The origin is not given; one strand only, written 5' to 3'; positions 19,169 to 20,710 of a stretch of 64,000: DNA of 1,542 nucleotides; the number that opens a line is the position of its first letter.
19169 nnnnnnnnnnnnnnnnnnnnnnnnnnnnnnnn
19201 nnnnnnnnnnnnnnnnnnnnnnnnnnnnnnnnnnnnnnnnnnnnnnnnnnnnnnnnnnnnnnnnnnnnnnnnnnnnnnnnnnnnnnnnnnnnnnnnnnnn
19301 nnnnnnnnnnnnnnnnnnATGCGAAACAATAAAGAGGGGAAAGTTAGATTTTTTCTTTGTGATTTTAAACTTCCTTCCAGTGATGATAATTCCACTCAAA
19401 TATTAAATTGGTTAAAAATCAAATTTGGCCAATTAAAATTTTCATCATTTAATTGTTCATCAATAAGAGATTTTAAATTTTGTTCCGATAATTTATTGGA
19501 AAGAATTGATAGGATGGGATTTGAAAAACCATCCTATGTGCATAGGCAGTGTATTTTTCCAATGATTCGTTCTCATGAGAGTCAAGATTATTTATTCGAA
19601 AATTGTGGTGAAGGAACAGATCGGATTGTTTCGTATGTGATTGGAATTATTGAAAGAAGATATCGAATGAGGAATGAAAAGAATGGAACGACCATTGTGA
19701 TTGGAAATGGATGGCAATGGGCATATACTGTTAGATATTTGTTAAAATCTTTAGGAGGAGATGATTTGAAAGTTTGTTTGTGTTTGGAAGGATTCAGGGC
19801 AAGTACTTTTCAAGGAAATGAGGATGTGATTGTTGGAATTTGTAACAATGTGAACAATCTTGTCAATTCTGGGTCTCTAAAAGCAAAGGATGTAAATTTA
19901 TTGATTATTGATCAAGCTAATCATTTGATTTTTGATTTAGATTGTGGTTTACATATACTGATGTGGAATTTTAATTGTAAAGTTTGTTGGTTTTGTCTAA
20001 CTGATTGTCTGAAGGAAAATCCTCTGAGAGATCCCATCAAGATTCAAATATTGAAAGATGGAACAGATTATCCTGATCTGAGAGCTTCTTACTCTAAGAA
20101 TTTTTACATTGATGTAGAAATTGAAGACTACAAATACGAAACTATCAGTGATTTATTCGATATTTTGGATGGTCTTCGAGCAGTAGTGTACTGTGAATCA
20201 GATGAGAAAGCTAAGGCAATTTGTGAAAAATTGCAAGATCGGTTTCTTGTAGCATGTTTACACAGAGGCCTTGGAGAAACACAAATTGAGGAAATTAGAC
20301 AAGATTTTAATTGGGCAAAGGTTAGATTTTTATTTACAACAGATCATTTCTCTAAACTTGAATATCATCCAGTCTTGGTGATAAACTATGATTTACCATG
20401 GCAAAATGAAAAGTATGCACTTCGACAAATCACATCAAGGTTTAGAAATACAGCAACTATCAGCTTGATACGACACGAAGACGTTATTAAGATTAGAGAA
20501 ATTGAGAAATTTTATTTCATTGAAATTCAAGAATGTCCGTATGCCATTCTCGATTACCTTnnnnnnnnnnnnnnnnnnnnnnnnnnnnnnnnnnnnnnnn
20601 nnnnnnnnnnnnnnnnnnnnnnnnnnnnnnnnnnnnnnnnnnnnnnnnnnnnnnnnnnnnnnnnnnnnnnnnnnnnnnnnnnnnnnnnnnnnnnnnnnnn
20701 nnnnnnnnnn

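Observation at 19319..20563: eIF4A-derived DEAD-box paralog with all catalytic motifs degenerate (putative pseudo-helicase)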

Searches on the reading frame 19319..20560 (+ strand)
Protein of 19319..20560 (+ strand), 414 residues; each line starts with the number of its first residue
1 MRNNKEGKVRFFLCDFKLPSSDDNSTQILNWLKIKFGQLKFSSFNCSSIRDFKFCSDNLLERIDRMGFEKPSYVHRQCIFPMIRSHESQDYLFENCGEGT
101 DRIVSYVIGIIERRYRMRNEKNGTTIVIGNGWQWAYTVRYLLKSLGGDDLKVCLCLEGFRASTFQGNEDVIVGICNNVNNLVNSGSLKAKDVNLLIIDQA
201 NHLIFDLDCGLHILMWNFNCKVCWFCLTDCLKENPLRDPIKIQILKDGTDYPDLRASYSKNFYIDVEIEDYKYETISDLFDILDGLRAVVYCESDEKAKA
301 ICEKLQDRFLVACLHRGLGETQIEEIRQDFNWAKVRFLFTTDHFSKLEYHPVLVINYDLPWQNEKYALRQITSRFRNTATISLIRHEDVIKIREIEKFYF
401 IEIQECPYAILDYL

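Call 3: search_protein_families(library=pfam, proteins=[window:19319-20560:+], max_evalue=1)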
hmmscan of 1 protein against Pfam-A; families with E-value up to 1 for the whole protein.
window:19319-20560:+ (414 aa): 1 family
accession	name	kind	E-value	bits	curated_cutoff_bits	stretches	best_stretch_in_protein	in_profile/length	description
PF00271.37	Helicase_C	-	4.3e-07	30.6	23.5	1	272-367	2-100/110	Helicase conserved C-terminal domain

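Call 4: search_solved_structures(query=window:19319-20560:+, max_evalue=0.01, show_alignments=2)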
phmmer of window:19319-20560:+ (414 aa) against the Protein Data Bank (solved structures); distinct sequences matched with E-value up to 0.01: 67 (the best 60 are shown).
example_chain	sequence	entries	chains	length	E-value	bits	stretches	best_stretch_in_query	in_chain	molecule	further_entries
1fuu_A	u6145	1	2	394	1.5e-31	112.9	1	55-410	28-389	YEAST INITIATION FACTOR 4A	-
2vso_A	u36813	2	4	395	1.5e-31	112.8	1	55-410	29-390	ATP-DEPENDENT RNA HELICASE EIF4A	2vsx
9dts_A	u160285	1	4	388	1.1e-29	106.8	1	54-413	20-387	Eukaryotic initiation factor 4A-I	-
2zu6_A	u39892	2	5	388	1.1e-29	106.7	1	54-413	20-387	Eukaryotic initiation factor 4A-I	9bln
6xki_A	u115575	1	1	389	1.1e-29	106.7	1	54-413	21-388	Eukaryotic initiation factor 4A-I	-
5zc9_A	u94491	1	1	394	1.1e-29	106.7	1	54-413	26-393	Eukaryotic initiation factor 4A-I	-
7ppz_B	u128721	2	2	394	1.1e-29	106.7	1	54-413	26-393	Eukaryotic initiation factor 4A-I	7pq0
6zmw_j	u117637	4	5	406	1.2e-29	106.5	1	54-413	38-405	Eukaryotic initiation factor 4A-I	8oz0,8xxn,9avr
3eiq_A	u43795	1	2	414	1.3e-29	106.4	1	54-413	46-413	Eukaryotic initiation factor 4A-I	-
8huj_A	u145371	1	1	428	1.5e-29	106.3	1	54-413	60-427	Eukaryotic initiation factor 4A-I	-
6qdv_7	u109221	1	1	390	1.2e-26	96.7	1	56-413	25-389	Eukaryotic initiation factor 4A-III, N-terminally processed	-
2hxy_A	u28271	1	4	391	1.2e-26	96.7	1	56-413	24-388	Probable ATP-dependent RNA helicase DDX48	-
2j0u_A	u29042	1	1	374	1.3e-26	96.6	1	57-413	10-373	ATP-DEPENDENT RNA HELICASE DDX48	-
2j0q_A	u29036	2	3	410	1.3e-26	96.5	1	55-413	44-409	ATP-DEPENDENT RNA HELICASE DDX48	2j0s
2xb2_A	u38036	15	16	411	1.3e-26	96.5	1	55-413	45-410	EUKARYOTIC INITIATION FACTOR 4A-III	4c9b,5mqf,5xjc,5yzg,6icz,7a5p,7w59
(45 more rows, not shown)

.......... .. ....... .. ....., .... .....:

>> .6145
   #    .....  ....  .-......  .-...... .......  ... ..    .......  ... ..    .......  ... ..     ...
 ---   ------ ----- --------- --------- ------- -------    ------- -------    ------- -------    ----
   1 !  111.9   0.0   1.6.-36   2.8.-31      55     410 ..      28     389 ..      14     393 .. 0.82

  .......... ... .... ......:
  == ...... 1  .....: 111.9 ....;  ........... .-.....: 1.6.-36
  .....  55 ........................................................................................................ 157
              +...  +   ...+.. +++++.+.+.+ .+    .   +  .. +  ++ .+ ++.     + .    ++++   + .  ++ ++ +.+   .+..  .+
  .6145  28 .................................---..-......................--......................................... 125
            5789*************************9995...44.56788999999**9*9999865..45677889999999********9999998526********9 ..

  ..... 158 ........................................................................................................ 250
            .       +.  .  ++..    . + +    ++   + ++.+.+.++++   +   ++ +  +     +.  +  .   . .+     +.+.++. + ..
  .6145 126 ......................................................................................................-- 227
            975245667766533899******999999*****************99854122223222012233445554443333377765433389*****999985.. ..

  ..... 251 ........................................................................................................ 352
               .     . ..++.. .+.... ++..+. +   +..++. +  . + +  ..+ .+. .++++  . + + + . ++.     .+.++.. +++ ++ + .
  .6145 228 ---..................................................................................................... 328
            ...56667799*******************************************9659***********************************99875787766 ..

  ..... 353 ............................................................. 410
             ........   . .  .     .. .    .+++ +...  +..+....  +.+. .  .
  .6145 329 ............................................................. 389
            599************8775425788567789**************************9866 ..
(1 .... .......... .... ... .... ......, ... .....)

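Call 8: find_homologous_proteins(query=window:19319-20560:+)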
Query window:19319-20560:+ (414 aa): 69 proteins with E <= 0.001 among 2255 candidates.
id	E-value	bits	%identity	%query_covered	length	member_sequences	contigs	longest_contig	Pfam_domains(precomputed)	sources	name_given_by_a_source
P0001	1.5e-240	816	100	84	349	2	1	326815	PF00271.38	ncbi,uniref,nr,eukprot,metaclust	ncbi:predicted protein [Naegleria gruberi]|uniref:Predicted protein n=1 Tax=Naegleria gruberi TaxID=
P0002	6.8e-30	122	27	88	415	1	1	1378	PF00270.36,PF00271.38,PF04851.22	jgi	jgi:translation initiation factor 4A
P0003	7.5e-27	112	26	96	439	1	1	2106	PF00270.36,PF00271.38,PF04851.22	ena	-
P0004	2.0e-26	111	27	85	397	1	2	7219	PF00270.36,PF00271.38,PF04851.22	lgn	-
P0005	3.4e-26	110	27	85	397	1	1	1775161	PF00270.36,PF00271.38,PF04851.22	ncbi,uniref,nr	ncbi:unnamed protein product [Candida verbasci]|uniref:ATP-dependent RNA helicase eIF4A n=1 Tax=Cand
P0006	3.4e-26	110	27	86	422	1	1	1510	PF00270.36,PF00271.38,PF04851.22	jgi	-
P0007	4.1e-26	110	27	85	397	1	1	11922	PF00270.36,PF00271.38,PF04851.22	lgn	-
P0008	6.3e-26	109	26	88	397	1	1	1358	PF00270.36,PF00271.38,PF04851.22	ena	-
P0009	7.3e-26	109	27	85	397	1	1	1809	PF00270.36,PF13245.13,PF00271.38,PF04851.22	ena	-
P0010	7.4e-26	109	27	85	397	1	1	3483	PF00270.36,PF00271.38,PF04851.22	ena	-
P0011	8.3e-26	109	27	85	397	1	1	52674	PF00270.36,PF00271.38,PF04851.22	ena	-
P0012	9.1e-26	109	27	86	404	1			PF00270.36,PF00271.38,PF04851.22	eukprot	eukprot:CAMPEP_0201487528 /NCGR_PEP_ID=MMETSP0151_2-20130828/13833_1 /ASSEMBLY_ACC=CAM_ASM_000257 /T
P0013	1.0e-25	109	27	85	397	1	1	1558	PF00270.36,PF00271.38,PF04851.22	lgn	-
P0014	1.0e-25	109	27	85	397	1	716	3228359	PF00270.36,PF00271.38,PF04851.22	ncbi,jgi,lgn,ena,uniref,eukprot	ncbi:ATP-dependent RNA helicase eIF4A [Candida albicans P57072]|uniref:ATP-dependent RNA helicase eI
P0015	1.1e-25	108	26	86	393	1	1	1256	PF00270.36,PF00271.38,PF04851.22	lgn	-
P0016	1.4e-25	108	27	85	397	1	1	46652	PF00270.36,PF00271.38,PF04851.22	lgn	-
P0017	1.9e-25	108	27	85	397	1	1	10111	PF00270.36,PF00271.38,PF04851.22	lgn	-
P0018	1.9e-25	108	27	85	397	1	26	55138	PF00270.36,PF00271.38,PF04851.22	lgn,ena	-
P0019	2.2e-25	107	26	85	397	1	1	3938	PF00270.36,PF00271.38,PF04851.22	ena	-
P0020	2.3e-25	107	27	86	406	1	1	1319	PF00270.36,PF00271.38,PF04851.22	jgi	-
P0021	2.9e-25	107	26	85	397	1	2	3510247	PF00270.36,PF00271.38,PF04851.22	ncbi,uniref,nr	ncbi:Eukaryotic initiation factor 4A (eIF4A) (eIF-4A) [Scheffersomyces stipitis CBS 6054]|uniref:ATP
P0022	3.2e-25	107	26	85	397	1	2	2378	PF00270.36,PF00271.38,PF04851.22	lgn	-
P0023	3.4e-25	107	26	85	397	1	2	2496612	PF00270.36,PF00271.38,PF04851.22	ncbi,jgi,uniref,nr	ncbi:ATP-dependent RNA helicase eIF4A [Candida viswanathii]|jgi:translation initiation factor 4A|uni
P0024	3.4e-25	107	27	87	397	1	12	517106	PF00270.36,PF00271.38,PF04851.22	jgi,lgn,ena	jgi:translation initiation factor 4A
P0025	3.9e-25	107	26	90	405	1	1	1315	PF00270.36,PF00271.38,PF04851.22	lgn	-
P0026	3.9e-25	107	26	90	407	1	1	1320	PF00270.36,PF00271.38,PF04851.22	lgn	-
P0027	4.2e-25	107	26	84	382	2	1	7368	PF00270.36,PF00271.38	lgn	-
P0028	4.5e-25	106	26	85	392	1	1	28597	PF00270.36,PF00271.38,PF04851.22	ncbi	ncbi:ATP-dependent RNA helicase eIF4A [Candida tropicalis]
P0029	4.5e-25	106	26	96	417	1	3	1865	PF00270.36,PF00271.38,PF04851.22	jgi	-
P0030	4.9e-25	106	26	85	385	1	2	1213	PF00270.36,PF00271.38,PF04851.22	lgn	-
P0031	4.9e-25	106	26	93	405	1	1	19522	PF00270.36,PF00271.38,PF04851.22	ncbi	ncbi:ATP-dependent RNA helicase eIF4A [Candida tropicalis]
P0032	6.3e-25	106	26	85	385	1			PF00270.36,PF00271.38,PF04851.22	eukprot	eukprot:TRINITY_DN2347_c0_g1_i1.p1 TRINITY_DN2347_c0_g1~~TRINITY_DN2347_c0_g1_i1.p1 ORF type:complet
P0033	6.5e-25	106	26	86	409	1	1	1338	PF00270.36,PF00271.38,PF04851.22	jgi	-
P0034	6.9e-25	106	26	85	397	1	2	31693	PF00270.36,PF00271.38,PF04851.22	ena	-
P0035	7.6e-25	106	27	85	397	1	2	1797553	PF00270.36,PF00271.38,PF04851.22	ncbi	ncbi:TIF1 ATP-dependent RNA helicase eIF4A [Candida maltosa Xu316]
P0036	1.0e-24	105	26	85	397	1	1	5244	PF00270.36,PF00271.38,PF04851.22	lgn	-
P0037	1.3e-24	105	26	85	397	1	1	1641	PF00270.36,PF00271.38,PF04851.22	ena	-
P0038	1.3e-24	105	27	87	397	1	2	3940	PF00270.36,PF00271.38,PF04851.22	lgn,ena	-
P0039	1.8e-24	104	27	87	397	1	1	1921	PF00270.36,PF00271.38,PF04851.22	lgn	-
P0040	2.1e-24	104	27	85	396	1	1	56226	PF00270.36,PF00271.38,PF04851.22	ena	-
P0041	2.3e-24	104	27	86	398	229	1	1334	PF00270.36,PF00271.38,PF04851.22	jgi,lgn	-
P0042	2.5e-24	104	26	85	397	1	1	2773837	PF00270.36,PF00271.38,PF04851.22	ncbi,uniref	ncbi:eukaryotic initiation factor 4A [Scheffersomyces xylosifermentans]|uniref:eukaryotic initiation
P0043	4.3e-24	103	26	85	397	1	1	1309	PF00270.36,PF00271.38,PF04851.22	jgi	-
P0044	4.5e-24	103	26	87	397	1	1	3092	PF00270.36,PF00271.38,PF04851.22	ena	-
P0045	5.7e-24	103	27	86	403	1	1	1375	PF00270.36,PF00271.38,PF04851.22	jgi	jgi:translation initiation factor 4A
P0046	6.8e-24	103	26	85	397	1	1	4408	PF00270.36,PF00271.38,PF04851.22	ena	-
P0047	9.4e-24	102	25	83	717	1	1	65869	PF00270.36,PF00271.38,PF04851.22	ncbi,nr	ncbi:MAG: hypothetical protein LQ342_007484 [Letrouitia transgressa]|nr:MAG: hypothetical protein LQ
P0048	1.0e-23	102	27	86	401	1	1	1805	PF00270.36,PF00271.38,PF04851.22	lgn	-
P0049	1.1e-23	102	26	85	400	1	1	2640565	PF00270.36,PF00271.38,PF04851.22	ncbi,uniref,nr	ncbi:ATP-dependent RNA helicase eIF4A [Spathaspora passalidarum NRRL Y-27907]|uniref:ATP-dependent R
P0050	4.1e-23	100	26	85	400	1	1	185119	PF00270.36,PF00271.38,PF04851.22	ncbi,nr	ncbi:ATP-dependent RNA helicase eIF4A [Spathaspora sp. JA1]|nr:ATP-dependent RNA helicase eIF4A [Spa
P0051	2.6e-22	97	26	85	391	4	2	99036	PF00270.36,PF00271.38,PF04851.22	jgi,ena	-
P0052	4.1e-22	97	25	85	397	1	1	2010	PF00270.36,PF00271.38,PF04851.22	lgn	-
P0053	4.3e-22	97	27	85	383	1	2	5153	PF00270.36,PF00271.38,PF04851.22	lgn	-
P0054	2.2e-21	94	26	85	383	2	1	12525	PF00270.36,PF00271.38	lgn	-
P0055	6.1e-21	93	24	86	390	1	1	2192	PF00270.36,PF00271.38,PF04851.22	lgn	-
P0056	7.8e-21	92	24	87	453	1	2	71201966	PF00270.36,PF00271.38,PF04851.22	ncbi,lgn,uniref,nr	ncbi:hypothetical protein FSP39_013331 [Pinctada imbricata]|uniref:RNA helicase n=1 Tax=Pinctada imb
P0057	1.5e-20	92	24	86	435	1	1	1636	PF00270.36,PF00271.38,PF04851.22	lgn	-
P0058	7.4e-20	89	30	59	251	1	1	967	PF00270.36,PF00271.38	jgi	jgi:translation initiation factor 4A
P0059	7.5e-20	89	26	90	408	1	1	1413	PF00270.36,PF00271.38,PF04851.22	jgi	-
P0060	1.8e-19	88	29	61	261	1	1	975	PF00270.36,PF00271.38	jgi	-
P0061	6.0e-19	86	26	78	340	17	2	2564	PF00270.36,PF00271.38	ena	-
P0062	1.5e-18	85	26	85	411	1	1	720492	PF00270.36,PF00271.38,PF04851.22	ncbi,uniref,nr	ncbi:putative type III restriction enzyme, res subunit [Lyophyllum shimeji]|uniref:ATP-dependent RNA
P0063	2.9e-18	84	25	86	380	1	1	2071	PF00270.36,PF00271.38,PF04851.22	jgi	jgi:translation initiation factor 4A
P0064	3.0e-18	84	25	85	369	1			PF00270.36,PF00271.38,PF04851.22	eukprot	eukprot:TRINITY_DN4780_c0_g1_i1.p1 TRINITY_DN4780_c0_g1~~TRINITY_DN4780_c0_g1_i1.p1 ORF type:complet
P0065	5.0e-16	77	24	85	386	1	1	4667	PF00270.36,PF00271.38,PF04851.22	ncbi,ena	-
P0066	9.6e-16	76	29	55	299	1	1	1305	PF00270.36,PF00271.38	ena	-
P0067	1.8e-9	55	23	83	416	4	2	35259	PF00270.36,PF00271.38,PF04851.22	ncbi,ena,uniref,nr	ncbi:MAG: hypothetical protein A2427_00625 [Candidatus Nealsonbacteria bacterium RIFOXYC1_FULL_40_7]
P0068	3.4e-5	41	32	36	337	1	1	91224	PF00270.36,PF00271.38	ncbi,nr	ncbi:DEAD-domain-containing protein [Phlegmacium glaucopus]|nr:DEAD-domain-containing protein [Phleg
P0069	4.2e-4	37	34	22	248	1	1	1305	PF00270.36,PF00271.38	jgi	-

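Call 11: find_encoding_contigs(protein=P0001, flank=10000, max_places=4)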
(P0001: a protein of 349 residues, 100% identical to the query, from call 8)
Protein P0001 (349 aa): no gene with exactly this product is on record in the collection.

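Call 12: list_cluster_members(proteins=[P0001, window:19319-20560:+])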
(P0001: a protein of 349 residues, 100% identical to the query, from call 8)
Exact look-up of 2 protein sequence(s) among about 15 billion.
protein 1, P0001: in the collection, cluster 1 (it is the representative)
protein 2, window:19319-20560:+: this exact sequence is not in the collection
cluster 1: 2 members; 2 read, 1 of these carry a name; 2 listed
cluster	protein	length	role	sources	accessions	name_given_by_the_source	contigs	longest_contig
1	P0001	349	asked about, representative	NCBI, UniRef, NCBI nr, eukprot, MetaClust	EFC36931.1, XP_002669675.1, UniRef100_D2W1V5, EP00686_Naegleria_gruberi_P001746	predicted protein [Naegleria gruberi] | Predicted protein n=1 Tax=Naegleria gruberi TaxID=5762 RepID=D2W1V5_NAEGR | uncharacterized protein NAEGRDRAFT_54002 [Naegleria gruberi]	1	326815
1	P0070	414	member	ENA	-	-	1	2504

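Call 15: find_encoding_contigs(protein=P0070, flank=5000)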
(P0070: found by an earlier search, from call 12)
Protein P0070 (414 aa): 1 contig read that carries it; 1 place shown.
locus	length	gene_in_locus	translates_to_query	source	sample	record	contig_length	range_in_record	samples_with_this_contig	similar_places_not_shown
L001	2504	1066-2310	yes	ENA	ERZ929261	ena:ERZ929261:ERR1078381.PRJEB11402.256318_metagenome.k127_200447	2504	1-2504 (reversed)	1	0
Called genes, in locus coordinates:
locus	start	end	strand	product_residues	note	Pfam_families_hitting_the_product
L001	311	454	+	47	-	-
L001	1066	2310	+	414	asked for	PF00271:Helicase_C (weak)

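Call 19: search_protein_representatives(protein=window:19319-20560:+)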
Query: 414 residues. Proteins with E-value up to 0.001 (for the whole library): 1356; up to 1e-10: 337; up to 1e-30: 3. The best 150 are listed.
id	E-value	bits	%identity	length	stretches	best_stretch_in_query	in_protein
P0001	4.8e-241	816.3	100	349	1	66-414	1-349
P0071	3.4e-66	240.2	42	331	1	87-412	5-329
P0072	1.6e-33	132.6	29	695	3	236-413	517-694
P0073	1.2e-28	116.6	29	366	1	65-410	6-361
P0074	1.3e-27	113.1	29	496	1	50-408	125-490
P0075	1.5e-27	112.9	30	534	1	55-410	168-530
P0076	5.1e-25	104.6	28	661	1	55-410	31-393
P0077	5.5e-25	104.4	28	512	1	58-409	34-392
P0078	2.0e-24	102.6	28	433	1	55-412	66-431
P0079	3.9e-24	101.6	31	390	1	50-412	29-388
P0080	7.6e-24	100.7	31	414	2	168-410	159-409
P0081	6.5e-23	97.6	28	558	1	56-410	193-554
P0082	1.0e-22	97.0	30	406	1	54-414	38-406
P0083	1.8e-22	96.1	26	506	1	56-412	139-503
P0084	3.8e-22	95.1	30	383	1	60-414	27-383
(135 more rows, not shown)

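Call 21: list_cluster_members(proteins=[P0071, P0072, P0073])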
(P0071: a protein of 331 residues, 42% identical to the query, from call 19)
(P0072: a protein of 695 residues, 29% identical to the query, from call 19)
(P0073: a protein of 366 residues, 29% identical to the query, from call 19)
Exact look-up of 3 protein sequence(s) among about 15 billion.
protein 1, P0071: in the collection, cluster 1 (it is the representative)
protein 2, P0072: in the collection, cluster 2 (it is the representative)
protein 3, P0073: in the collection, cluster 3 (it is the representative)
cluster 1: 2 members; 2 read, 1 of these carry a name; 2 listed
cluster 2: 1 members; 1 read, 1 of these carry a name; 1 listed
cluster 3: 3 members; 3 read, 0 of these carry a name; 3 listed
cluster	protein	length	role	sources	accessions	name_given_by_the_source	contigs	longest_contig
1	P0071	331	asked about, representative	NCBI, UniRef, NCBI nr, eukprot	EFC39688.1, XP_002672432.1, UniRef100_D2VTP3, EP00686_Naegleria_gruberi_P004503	predicted protein [Naegleria gruberi] | Predicted protein n=1 Tax=Naegleria gruberi TaxID=5762 RepID=D2VTP3_NAEGR | uncharacterized protein NAEGRDRAFT_72373 [Naegleria gruberi]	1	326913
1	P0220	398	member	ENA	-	-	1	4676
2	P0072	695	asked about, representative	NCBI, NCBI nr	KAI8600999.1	P-loop containing nucleoside triphosphate hydrolase protein [Dissophora ornata]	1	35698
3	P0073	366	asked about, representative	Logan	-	-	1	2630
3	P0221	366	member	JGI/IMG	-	-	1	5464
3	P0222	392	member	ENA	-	-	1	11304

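Call 23: find_encoding_contigs(protein=P0220, flank=5000)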
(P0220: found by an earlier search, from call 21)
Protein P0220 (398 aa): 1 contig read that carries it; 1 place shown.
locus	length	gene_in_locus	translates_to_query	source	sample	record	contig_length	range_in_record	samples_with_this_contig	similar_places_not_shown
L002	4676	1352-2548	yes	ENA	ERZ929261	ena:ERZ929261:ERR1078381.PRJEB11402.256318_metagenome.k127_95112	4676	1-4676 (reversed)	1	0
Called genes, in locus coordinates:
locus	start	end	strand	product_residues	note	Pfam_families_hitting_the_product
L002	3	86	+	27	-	?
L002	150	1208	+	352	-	PF03417:AAT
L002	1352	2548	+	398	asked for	PF00271:Helicase_C (faint)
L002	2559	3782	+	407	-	PF00270:DEAD (weak)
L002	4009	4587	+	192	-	-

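Call 24: find_encoding_contigs(protein=P0071, flank=5000)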
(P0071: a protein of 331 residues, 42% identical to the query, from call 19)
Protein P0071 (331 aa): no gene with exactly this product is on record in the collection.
